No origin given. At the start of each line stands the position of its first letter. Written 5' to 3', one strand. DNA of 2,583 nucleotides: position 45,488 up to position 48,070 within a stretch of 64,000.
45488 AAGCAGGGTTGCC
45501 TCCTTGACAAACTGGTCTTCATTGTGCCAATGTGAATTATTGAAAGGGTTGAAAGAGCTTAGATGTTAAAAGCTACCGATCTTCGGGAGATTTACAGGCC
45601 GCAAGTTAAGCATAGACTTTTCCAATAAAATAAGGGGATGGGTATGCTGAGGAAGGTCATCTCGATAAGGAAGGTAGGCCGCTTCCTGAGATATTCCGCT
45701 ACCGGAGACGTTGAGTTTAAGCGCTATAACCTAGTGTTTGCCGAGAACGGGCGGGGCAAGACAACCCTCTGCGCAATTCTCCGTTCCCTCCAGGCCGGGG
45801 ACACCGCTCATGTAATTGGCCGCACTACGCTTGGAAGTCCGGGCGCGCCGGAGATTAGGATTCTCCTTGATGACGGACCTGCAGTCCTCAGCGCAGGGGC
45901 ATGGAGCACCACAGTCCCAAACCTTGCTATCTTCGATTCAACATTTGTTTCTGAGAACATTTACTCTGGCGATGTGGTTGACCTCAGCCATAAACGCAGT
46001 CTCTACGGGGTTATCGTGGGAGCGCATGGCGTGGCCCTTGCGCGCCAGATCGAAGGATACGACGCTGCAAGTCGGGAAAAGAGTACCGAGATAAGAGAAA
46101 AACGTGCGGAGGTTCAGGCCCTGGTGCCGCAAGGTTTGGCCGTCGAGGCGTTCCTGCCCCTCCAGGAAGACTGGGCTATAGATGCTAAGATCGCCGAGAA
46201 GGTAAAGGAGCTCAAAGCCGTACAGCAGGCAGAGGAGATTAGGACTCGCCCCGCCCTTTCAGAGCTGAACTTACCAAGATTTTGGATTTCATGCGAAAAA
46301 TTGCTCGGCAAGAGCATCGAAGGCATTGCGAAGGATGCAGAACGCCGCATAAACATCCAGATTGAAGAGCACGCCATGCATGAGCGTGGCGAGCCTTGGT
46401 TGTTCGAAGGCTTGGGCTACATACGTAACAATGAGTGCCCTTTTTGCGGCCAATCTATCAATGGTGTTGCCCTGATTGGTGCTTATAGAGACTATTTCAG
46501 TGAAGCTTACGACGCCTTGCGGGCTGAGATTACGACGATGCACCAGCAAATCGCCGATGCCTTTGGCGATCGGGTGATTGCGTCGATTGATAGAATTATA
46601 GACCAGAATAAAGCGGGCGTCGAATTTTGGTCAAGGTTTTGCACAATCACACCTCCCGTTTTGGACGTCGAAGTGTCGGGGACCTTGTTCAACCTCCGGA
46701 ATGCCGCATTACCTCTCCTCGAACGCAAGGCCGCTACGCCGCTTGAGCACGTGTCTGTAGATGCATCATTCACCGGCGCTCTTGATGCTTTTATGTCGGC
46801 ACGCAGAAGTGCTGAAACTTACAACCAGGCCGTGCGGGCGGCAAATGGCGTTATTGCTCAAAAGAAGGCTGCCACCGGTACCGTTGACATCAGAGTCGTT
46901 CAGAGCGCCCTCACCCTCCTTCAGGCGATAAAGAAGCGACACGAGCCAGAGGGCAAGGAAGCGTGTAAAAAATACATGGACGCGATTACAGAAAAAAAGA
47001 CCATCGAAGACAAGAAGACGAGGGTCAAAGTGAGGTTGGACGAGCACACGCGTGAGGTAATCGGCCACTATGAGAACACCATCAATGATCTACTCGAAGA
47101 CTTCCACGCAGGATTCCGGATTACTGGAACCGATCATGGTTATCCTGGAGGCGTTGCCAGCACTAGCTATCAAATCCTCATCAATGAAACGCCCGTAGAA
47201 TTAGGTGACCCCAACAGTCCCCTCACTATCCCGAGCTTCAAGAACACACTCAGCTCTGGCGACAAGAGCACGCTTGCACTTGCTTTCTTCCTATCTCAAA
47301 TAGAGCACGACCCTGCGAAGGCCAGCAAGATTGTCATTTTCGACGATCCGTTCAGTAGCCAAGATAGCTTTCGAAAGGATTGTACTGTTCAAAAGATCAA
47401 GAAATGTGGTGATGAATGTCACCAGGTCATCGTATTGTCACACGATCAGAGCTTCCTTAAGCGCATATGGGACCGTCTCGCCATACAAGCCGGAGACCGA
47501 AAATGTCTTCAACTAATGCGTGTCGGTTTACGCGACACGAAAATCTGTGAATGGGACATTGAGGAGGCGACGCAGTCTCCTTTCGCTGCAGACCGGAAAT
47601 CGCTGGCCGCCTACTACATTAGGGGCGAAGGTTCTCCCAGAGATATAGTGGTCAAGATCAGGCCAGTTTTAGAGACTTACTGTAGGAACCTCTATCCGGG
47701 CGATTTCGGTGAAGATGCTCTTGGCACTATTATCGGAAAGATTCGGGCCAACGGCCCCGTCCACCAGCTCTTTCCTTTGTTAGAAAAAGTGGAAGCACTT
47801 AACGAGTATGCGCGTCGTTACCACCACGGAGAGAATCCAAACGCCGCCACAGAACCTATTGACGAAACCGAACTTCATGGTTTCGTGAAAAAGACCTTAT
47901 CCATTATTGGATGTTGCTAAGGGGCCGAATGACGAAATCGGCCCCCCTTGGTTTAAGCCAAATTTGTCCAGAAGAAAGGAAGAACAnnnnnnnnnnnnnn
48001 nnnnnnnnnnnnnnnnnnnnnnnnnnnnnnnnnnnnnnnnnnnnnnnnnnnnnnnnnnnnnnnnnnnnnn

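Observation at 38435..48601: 10-kb island bracketed by 142-bp imperfect direct repeats that duplicate the 3' end of the prophage o-spanin gene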

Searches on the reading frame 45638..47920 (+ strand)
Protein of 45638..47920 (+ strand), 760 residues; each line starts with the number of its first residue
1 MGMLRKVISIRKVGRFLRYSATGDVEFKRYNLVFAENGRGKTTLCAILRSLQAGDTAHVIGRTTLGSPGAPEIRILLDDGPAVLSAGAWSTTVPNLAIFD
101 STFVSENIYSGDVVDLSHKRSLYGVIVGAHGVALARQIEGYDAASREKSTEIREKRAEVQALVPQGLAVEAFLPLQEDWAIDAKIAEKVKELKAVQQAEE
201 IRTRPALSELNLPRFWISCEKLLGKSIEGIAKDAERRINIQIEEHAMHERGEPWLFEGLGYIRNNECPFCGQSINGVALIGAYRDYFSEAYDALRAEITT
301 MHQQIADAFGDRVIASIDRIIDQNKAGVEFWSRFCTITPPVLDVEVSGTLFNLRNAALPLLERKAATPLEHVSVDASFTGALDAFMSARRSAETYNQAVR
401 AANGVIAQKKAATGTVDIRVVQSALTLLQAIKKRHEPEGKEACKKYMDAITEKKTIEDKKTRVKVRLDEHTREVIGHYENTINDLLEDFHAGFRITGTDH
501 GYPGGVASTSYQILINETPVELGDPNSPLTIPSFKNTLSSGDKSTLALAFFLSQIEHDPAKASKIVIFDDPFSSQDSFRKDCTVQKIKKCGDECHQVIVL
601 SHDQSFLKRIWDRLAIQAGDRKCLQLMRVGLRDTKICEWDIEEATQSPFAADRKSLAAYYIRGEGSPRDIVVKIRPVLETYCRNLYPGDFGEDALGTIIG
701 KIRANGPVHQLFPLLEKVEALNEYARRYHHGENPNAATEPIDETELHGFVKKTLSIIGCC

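Call 7: search_protein_families(library=pfam, proteins=[window:45638-47920:+], max_evalue=0.01)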
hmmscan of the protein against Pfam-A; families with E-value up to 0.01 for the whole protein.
window:45638-47920:+ (760 aa): 2 families
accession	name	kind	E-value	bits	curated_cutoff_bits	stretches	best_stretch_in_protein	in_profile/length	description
PF13166.12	AAA_13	-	8.4e-34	117.7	36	2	225-620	212-587/713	AAA domain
PF02463.25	SMC_N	-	3e-05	24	40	1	440-610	135-205/220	RecF/RecN/SMC N terminal domain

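Call 9: search_protein_families(library=padloc, proteins=[window:45638-47920:+], max_evalue=0.01)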
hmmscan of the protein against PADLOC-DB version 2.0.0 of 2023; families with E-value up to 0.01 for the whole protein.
window:45638-47920:+ (760 aa): 22 families
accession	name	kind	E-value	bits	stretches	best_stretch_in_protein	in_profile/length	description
PDLC04895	PDC-S06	-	6e-59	198.3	2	3-328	1-345/784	-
PDLC04894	PDC-S06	-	6.3e-31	105.7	3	3-161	1-143/740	-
PDLC04890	PDC-S06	-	8.4e-22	75.5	1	253-610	243-580/732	-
PDLC04896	PDC-S06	-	9.3e-21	72.1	3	3-144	1-128/732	-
PDLC04887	PDC-S06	-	2.3e-19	67.5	2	189-577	228-587/790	-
PDLC04886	PDC-S06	-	7.7e-19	65.9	1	205-629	201-597/727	-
PDLC04897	PDC-S06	-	2.7e-17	60.6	1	189-606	178-581/727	-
PDLC03859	LmuB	-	3.1e-16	57.7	1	184-608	295-590/611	-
PDLC04898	PDC-S06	-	8.2e-13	45.6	2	257-468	276-489/752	-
PDLC04135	mad3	-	1.2e-10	39.4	1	430-614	170-334/374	mads_3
PDLC04891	PDC-S06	-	6.1e-10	36.1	1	535-628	620-710/858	-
PDLC04889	PDC-S06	-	9.4e-09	32.3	1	519-603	399-482/693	-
PDLC04893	PDC-S06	-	1.3e-06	25.2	1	535-615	619-696/862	-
PDLC04892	PDC-S06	-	2.4e-06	24.1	1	534-608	610-679/843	-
PDLC04888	PDC-S06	-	4.9e-06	23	1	535-607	621-690/851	-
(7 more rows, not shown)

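Call 10: search_protein_families(library=phrogs, proteins=[window:45638-47920:+], max_evalue=0.01)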
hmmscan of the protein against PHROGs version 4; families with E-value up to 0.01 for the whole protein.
window:45638-47920:+ (760 aa): 3 families
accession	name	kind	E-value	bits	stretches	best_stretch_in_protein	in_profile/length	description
phrog_2801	-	unknown function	2.2e-12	47.1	1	261-653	248-619/735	-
phrog_77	-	DNA, RNA and nucleotide metabolism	5.7e-07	29.4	0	538-607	862-934/967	SbcC-like subunit of palindrome specific endonuclease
phrog_293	-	moron, auxiliary metabolic gene and host takeover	0.0058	15.6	0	537-616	548-620/1058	ABC transporter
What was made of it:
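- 44042..48388 (+): Variable cargo slot. Here it holds a 448-aa ORF (44022-45368, phrog_18195), a 760-aa AAA_13 ATPase that matches the PADLOC candidate PDC-S06 (45638-47920), and a 124-aa ORF (47987-48361). All three converge on the spanin. Calls 7, 9, 10.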

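Call 33: find_encoding_contigs(protein=window:45638-47920:+, flank=10000, max_places=10)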
Protein window:45638-47920:+ (760 aa): no gene with exactly this product is on record in the collection.

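Call 84: search_protein_families(library=ncbifam, proteins=[window:45638-47920:+], max_evalue=0.01)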
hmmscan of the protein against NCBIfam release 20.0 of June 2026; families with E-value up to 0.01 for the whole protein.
window:45638-47920:+ (760 aa): 9 families
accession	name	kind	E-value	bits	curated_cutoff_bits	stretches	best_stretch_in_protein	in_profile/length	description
NF010068.0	PRK13548.1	equivalog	1.3e-06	27.7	261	1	536-616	136-215/261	heme ABC transporter ATP-binding protein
TIGR00611.2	recf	equivalog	9.4e-06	25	172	1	534-591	271-331/339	DNA replication/repair protein RecF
TIGR03269.1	met_CoM_red_A2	equivalog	2.2e-05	23.2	517.1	1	532-617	422-501/530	methyl coenzyme M reductase system, component A2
NF040873.1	AztA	equivalog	0.00011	21.9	220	0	560-609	135-184/191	zinc ABC transporter ATP-binding protein AztA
NF000355.4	ribo_prot_ABC_F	equivalog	0.00021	20.3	380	0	536-613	116-183/499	ribosomal protection-like ABC-F family protein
NF041774.1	tung_ATPbind_TupC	equivalog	0.00078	18.5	400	0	536-612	127-197/319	tungstate ABC transporter ATP-binding protein TupC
NF002981.0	PRK03695.1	equivalog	0.0021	17.5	281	0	535-604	128-197/253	vitamin B12 ABC transporter ATP-binding protein BtuD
NF041034.1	Rad50_Sulf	equivalog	0.0021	16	1000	0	536-605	778-846/872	DNA double-strand break repair ATPase Rad50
TIGR03608.1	L_ocin_972_ABC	subfamily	0.0053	16.2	254.85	0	538-609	135-199/206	putative bacteriocin export ABC transporter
